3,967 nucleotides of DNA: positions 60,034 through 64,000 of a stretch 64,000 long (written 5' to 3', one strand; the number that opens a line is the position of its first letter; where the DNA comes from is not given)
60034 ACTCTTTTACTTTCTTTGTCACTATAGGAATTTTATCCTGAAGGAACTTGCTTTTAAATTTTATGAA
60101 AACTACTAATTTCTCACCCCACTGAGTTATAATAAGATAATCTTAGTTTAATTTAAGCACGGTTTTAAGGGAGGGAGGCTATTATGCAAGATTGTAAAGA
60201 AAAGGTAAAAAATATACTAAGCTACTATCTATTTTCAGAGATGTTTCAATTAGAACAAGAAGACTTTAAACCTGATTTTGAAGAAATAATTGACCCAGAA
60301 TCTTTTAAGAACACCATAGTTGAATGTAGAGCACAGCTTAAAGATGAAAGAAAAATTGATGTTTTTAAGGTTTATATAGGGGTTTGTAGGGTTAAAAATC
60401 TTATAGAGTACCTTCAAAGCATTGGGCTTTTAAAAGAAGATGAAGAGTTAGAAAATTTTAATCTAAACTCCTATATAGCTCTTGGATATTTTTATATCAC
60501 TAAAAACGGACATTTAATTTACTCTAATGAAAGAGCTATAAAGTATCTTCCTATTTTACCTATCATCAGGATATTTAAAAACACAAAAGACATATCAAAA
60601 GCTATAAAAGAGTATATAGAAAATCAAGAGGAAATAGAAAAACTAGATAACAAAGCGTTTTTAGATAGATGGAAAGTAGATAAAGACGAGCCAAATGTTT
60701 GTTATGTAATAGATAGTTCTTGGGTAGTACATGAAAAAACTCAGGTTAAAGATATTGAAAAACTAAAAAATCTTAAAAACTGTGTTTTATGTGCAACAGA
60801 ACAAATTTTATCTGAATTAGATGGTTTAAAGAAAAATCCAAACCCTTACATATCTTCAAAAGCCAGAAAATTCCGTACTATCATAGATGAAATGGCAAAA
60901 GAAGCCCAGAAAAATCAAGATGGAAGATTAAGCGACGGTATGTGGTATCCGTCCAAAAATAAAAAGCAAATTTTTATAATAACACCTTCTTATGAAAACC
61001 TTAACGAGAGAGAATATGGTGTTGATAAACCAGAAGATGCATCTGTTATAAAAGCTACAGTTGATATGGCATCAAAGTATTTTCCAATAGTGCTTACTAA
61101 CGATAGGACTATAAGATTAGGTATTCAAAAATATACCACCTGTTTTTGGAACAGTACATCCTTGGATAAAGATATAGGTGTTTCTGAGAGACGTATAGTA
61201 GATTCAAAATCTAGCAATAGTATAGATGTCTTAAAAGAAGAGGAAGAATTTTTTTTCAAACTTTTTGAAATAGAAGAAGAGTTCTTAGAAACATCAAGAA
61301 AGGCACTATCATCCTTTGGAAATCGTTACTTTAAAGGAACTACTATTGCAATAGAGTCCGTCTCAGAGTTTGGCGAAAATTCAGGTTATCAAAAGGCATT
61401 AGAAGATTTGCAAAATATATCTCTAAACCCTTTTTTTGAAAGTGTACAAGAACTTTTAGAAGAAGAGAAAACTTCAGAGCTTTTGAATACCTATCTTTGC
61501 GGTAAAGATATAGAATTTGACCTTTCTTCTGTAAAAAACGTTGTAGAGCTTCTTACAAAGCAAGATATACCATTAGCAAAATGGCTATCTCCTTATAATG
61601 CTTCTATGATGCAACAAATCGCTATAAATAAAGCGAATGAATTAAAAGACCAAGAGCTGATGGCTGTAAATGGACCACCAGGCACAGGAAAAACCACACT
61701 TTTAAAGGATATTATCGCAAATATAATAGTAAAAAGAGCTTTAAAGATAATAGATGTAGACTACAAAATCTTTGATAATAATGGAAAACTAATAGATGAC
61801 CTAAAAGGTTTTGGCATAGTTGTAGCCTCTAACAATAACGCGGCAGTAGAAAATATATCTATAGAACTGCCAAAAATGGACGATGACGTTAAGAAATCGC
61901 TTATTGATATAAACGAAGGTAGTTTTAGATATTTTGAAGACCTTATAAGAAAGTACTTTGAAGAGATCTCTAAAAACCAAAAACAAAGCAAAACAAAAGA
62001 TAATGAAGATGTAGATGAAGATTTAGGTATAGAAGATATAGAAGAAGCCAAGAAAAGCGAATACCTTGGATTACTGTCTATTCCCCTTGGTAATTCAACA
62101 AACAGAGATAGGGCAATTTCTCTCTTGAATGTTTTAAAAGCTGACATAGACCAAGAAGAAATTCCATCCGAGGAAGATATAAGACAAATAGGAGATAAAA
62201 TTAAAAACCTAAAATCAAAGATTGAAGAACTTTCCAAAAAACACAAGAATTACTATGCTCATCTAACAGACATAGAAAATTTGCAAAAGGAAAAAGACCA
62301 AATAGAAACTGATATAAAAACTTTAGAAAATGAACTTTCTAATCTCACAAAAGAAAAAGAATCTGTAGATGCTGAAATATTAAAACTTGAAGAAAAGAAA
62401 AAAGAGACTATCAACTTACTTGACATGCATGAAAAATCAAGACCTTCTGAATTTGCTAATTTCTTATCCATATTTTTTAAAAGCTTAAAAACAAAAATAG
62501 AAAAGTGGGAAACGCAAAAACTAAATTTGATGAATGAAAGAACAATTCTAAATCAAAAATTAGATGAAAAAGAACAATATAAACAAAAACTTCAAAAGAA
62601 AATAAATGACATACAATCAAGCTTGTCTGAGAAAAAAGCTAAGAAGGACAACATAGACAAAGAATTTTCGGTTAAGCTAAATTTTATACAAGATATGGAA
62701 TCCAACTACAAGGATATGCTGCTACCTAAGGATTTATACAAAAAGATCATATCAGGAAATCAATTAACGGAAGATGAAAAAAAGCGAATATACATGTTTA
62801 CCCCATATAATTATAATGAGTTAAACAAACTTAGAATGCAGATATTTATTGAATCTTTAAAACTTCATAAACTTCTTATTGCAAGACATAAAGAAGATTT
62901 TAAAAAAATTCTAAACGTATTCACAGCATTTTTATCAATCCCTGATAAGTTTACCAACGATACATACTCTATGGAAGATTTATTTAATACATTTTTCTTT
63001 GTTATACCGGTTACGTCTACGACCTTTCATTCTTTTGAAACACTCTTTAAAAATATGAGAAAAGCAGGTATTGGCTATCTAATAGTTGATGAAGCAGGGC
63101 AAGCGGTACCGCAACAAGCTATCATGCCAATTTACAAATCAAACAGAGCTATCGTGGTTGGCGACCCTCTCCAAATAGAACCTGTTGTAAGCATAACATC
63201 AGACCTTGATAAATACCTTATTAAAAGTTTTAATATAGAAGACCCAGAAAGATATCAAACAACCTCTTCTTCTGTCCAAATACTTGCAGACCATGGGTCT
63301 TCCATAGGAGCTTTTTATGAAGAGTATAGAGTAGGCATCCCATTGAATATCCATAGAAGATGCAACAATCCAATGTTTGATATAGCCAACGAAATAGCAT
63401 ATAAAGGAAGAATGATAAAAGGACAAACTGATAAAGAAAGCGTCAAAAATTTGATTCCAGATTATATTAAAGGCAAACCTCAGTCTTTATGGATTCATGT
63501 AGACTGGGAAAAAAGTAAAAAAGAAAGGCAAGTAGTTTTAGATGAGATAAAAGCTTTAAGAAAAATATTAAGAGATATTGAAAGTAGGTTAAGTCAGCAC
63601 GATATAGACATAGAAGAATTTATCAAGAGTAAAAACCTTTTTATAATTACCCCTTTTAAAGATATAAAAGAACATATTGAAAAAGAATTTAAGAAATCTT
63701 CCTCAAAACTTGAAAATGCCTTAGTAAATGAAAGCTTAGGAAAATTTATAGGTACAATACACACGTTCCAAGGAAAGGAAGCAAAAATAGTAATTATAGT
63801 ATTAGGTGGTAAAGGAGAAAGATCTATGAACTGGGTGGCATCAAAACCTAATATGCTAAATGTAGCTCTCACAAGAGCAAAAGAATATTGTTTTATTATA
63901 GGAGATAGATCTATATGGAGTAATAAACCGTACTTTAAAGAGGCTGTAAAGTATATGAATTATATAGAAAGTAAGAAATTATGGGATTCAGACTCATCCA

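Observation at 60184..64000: Giant Upf1-like SF1 helicase, missing from the ORF track, with an unassignable ~480-aa N-terminal region and a ~390-aa coiled-coil insertion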

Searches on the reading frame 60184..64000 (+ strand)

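Call 4: search_protein_families(library=pfam, proteins=[window:60184-64000:+], max_evalue=1)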
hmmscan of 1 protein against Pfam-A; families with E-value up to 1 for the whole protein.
window:60184-64000:+ (1272 aa): 27 families (the best 25 are shown)
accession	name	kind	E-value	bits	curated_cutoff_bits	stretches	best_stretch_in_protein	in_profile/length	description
PF13087.12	AAA_12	-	7.1e-19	68.6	27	1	1053-1242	19-194/195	AAA domain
PF13086.12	AAA_11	-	1.3e-16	61.6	27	2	943-1002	196-254/257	AAA domain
PF01443.25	Viral_helicase1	-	1e-10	42.3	21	2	1182-1239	178-227/228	Viral superfamily 1 RNA helicase core domain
PF13604.12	AAA_30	-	1.8e-05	25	27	1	487-510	15-38/191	AAA domain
PF13538.12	UvrD_C_2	-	3.6e-05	24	27.4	1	1189-1239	4-52/52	UvrD-like helicase C-terminal domain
PF13245.12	AAA_19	-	4.8e-05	24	25.1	1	487-518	8-39/134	AAA domain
PF02562.22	PhoH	-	0.00026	21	27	0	484-507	13-36/205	PhoH-like protein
PF24481.2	CT398_CC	-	0.00084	19.7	27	1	678-824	6-149/180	CT398-like coiled coil hairpin domain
PF05531.17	NPV_P10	-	0.0012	19.7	29.8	1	668-722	8-62/75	Nucleopolyhedrovirus P10 protein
PF13238.12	AAA_18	-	0.0038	18.1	29.4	1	494-541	2-43/128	AAA domain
PF13401.12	AAA_22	-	0.0062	17.3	27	1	489-513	4-28/130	AAA domain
PF02367.23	TsaE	-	0.0078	16.6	26.6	1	474-517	5-48/128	Threonylcarbamoyl adenosine biosynthesis protein TsaE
PF24883.2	NPHP3_N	-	0.0083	16.8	24.8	1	488-533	20-61/164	Nephrocystin 3, N-terminal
PF17675.6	APG6_N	-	0.01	16.7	45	1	673-745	11-82/132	Apg6 coiled-coil region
PF25199.1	nSTAND_NTPase5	-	0.011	16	34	1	483-529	34-80/145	Novel STAND NTPase 5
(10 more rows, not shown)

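Call 5: search_protein_families(library=padloc, proteins=[window:60184-64000:+], max_evalue=1)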
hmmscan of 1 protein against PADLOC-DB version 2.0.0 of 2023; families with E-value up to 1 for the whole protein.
window:60184-64000:+ (1272 aa): 11 families
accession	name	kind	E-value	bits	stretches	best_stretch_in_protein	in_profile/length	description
PDLC03924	MkoC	-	8.7e-85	283.7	1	413-1258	194-960/1136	-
PDLC03920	MkoA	-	7.8e-32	108.5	2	965-1263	794-1102/1112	-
PDLC03921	MkoA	-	3.4e-17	59.5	1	965-1260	1299-1588/1607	-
PDLC04140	mad8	-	1.6e-09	35.8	1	487-774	24-187/314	mads_8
PDLC05009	PDC-S37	-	2.1e-07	27.1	3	966-1000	941-975/1550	-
PDLC03863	LmuB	-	6.3e-05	19.8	1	633-794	166-316/610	-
PDLC02540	PglX|PglXI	-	0.004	15.8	1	792-852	28-89/106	PglX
PDLC00915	TRIP13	-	0.026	11.9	1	493-526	66-102/302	TRIP13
PDLC03868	LmuB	-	0.088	9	1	661-819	518-663/1035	-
PDLC00518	JetC1|JetC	-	0.14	8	1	668-815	316-820/1112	DUF3584 domain; MukB-like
PDLC00517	JetC1|JetC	-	0.28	7.4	1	676-820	693-839/1119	DUF3584 domain; MukB-like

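Call 6: search_protein_families(library=ncbifam, proteins=[window:60184-64000:+], max_evalue=1)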
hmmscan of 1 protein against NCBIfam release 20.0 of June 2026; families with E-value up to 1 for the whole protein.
window:60184-64000:+ (1272 aa): 23 families
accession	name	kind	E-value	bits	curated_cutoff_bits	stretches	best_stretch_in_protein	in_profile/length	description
TIGR00376.1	TIGR00376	hypoth_equivalog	8e-15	54.3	348.9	3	1054-1259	430-628/639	IGHMBP2 family helicase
NF040671.1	PLuB_AAA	exception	8.9e-12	43.2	999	2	961-1255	961-1245/1256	PLuB system helicase-like protein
NF058533.1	antiphage_ProA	equivalog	2.3e-07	28.6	1500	3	966-1000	1307-1341/1903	anti-phage protein ProA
TIGR02168.1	SMC_prok_B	equivalog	4.7e-07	28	567.35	1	651-821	778-954/1181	chromosome segregation protein SMC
NF045780.1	TrlF_fam_ATP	equivalog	3.4e-06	26.1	350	1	496-887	315-735/944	TrlF family AAA-like ATPase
TIGR04320.1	Surf_Exclu_PgrA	domain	0.00022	20.7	70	1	645-735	230-324/360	SEC10/PgrA surface exclusion domain-containing protein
NF045487.1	ASRP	equivalog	0.00068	18.4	300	1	672-831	119-268/593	archaea-specific SMC-related protein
NF041378.1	XopZ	subfamily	0.00075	17.6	1300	1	641-827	156-321/1292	XopZ family type III secretion system effector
TIGR00955.1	3a01204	subfamily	0.0059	15.2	736.35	1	473-510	34-71/617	pigment precursor permease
NF042953.1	Hhe_antiphage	equivalog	0.0069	13.8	2000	1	966-1000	1285-1319/1797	DUF4011 domain-containing anti-phage protein Hhe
NF006746.0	PRK09270.1-5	subfamily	0.011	14.6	250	1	480-517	12-48/210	nucleoside/nucleotide kinase family protein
TIGR02982.1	heterocyst_DevA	subfamily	0.017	14.7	295.8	1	474-512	15-53/220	ABC exporter ATP-binding subunit, DevA family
NF007601.2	PRK10247.1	equivalog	0.022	14.2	292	1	485-518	22-54/204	iron efflux ABC transporter ATP-binding subunit FetA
TIGR02858.1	spore_III_AA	equivalog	0.023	13.9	281.3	1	460-514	88-137/272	stage III sporulation protein AA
NF008421.0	PRK11248.1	equivalog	0.031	13.8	357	1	486-518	23-54/255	taurine ABC transporter ATP-binding subunit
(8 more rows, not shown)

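Call 10: find_homologous_proteins(query=window:60184-64000:+, max_evalue=1e-10)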
Query window:60184-64000:+ (1272 aa): 53 proteins with E <= 1e-10 among 8000 candidates.
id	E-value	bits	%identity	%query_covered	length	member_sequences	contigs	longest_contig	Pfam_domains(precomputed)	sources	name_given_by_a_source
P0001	0.0e+0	2555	91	100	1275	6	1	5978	PF13087.13,PF13086.13,PF01443.25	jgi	jgi:superfamily I DNA and/or RNA helicase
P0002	0.0e+0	2463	88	100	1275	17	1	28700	PF13087.13,PF13086.13,PF01443.25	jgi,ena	-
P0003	0.0e+0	2455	88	100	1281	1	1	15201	PF13538.13,PF13087.13,PF13086.13,PF01443.25,PF13604.13,PF13245.13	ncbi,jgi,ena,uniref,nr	ncbi:AAA domain-containing protein [Sulfurihydrogenibium sp.]|jgi:superfamily I DNA and/or RNA helic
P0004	0.0e+0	2416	87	100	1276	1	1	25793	PF13087.13,PF13086.13,PF01443.25,PF13604.13,PF13245.13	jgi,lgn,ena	-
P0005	0.0e+0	2392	86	100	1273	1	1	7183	PF13087.13,PF13086.13,PF01443.25,PF13604.13,PF13245.13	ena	-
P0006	0.0e+0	1983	88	81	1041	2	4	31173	PF13087.13,PF13086.13,PF01443.25,PF13604.13,PF13245.13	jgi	jgi:superfamily I DNA and/or RNA helicase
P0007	0.0e+0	1651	61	99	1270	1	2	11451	PF13087.13,PF13086.13,PF01443.25,PF13638.13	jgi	jgi:superfamily I DNA and/or RNA helicase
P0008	0.0e+0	1475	86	63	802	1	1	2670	PF13087.13,PF13086.13,PF01443.25,PF13604.13,PF13245.13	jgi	jgi:superfamily I DNA and/or RNA helicase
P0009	0.0e+0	1352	53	99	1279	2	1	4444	PF13087.13,PF13086.13,PF01443.25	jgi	-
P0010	0.0e+0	1132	47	99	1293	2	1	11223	PF13087.13,PF13086.13,PF01443.25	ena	-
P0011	0.0e+0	1116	46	99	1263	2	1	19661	PF13087.13,PF13086.13,PF01443.25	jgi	-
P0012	0.0e+0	1106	46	99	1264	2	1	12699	PF13087.13,PF13086.13,PF01443.25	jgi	-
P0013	0.0e+0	1090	46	99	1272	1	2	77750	PF13087.13,PF13086.13,PF01443.25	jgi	jgi:superfamily I DNA and/or RNA helicase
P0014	4.3e-83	298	33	64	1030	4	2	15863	PF13087.13,PF13086.13,PF01443.25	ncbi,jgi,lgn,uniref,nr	ncbi:DEAD/DEAH box helicase [Clostridium tyrobutyricum]|jgi:hypothetical protein|uniref:DEAD/DEAH bo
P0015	9.5e-83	297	32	64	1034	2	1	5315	PF13087.13,PF13086.13,PF01443.25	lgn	-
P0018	3.6e-79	285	30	67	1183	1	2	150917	PF13087.13,PF13086.13,PF01443.25,PF20720.4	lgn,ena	-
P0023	3.2e-75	272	31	63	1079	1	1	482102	PF13087.13,PF13086.13,PF01443.25,PF13604.13,PF13245.13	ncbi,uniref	ncbi:DEAD/DEAH box helicase [Rickettsia endosymbiont of Halotydeus destructor]|uniref:DEAD/DEAH box 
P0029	1.3e-72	263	30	66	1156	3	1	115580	PF13087.13,PF13086.13,PF01443.25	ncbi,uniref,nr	ncbi:DEAD/DEAH box helicase [Pelagibius sp.]|uniref:DEAD/DEAH box helicase n=1 Tax=Pelagibius sp. Ta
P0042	2.9e-59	219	30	64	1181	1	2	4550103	PF13087.13,PF13086.13,PF01443.25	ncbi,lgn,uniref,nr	ncbi:AAA domain-containing protein [Clostridium estertheticum]|uniref:ATP-binding protein n=1 Tax=Cl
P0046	3.2e-57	212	29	63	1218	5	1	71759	PF13087.13,PF13086.13,PF01443.25,PF13604.13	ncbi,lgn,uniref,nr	ncbi:DEAD/DEAH box helicase [Marinisporobacter balticus]|uniref:Superfamily I DNA and/or RNA helicas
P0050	2.0e-21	94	29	24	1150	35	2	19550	PF13087.13,PF13086.13,PF13604.13,PF13091.13,PF13245.13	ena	-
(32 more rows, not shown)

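Call 11: find_encoding_contigs(protein=P0002, flank=10000, max_places=3)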
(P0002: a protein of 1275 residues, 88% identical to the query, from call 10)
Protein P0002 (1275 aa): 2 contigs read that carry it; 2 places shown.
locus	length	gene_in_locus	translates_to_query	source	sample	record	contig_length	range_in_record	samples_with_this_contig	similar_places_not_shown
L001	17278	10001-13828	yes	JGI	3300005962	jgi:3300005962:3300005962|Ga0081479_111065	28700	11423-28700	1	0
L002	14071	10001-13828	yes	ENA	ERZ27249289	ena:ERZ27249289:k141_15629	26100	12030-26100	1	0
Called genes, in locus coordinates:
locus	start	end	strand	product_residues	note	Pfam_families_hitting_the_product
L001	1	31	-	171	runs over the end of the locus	PF01058:Oxidored_q6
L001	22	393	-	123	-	PF00507:Oxidored_q4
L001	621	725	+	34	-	-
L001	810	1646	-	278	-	PF00590:TP_methylase, PF23016:RsmI_C (weak)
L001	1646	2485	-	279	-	-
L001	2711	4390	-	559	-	PF13872:AAA_34 (weak), PF00176:SNF2-rel_dom, PF00270:DEAD, PF04851:ResIII, PF00271:Helicase_C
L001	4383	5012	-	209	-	-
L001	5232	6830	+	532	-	PF02463:SMC_N, PF13175:AAA_15, PF13476:AAA_23, PF13304:AAA_21 (faint)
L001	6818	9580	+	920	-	PF00005:ABC_tran (faint), PF02463:SMC_N (faint), PF03193:RsgA_GTPase (faint), PF13175:AAA_15 (faint), PF13191:AAA_16 (faint), PF13304:AAA_21 (faint), PF13401:AAA_22 (faint), PF17760:UvrA_inter, +6 more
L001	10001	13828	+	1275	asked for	PF13086:AAA_11, PF01443:Viral_helicase1 (faint), PF13087:AAA_12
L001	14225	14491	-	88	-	-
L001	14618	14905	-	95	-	-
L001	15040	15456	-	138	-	-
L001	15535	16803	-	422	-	PF00158:Sigma54_activat (weak), PF07724:AAA_2, PF00004:AAA, PF07728:AAA_5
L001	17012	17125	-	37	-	-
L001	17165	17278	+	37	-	?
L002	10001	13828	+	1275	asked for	PF13086:AAA_11, PF01443:Viral_helicase1 (faint), PF13087:AAA_12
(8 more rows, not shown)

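Call 12: find_encoding_contigs(protein=P0004, flank=10000, max_places=3)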
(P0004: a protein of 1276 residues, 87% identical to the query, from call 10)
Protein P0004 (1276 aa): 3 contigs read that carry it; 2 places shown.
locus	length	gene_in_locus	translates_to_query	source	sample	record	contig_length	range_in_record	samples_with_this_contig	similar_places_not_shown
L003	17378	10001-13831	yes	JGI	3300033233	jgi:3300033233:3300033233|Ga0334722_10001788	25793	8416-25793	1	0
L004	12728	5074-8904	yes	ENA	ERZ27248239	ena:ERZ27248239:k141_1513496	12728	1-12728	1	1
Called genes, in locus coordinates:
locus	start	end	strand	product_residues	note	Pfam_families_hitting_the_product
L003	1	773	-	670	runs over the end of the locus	-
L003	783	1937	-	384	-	-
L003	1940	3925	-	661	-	-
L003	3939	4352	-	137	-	-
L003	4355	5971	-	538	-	PF07282:Cas12f1-like_TNB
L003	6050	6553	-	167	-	-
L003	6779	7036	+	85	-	-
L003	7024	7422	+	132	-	PF13476:AAA_23 (weak)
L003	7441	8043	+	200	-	PF17760:UvrA_inter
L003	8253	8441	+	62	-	-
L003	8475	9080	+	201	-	-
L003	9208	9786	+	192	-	-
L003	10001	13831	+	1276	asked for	PF13245:AAA_19 (faint), PF13604:AAA_30 (faint), PF01443:Viral_helicase1 (faint), PF13086:AAA_11, PF13087:AAA_12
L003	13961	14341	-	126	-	PF13683:rve_3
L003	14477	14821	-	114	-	-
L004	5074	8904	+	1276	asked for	PF13245:AAA_19 (faint), PF13604:AAA_30 (faint), PF01443:Viral_helicase1 (faint), PF13086:AAA_11, PF13087:AAA_12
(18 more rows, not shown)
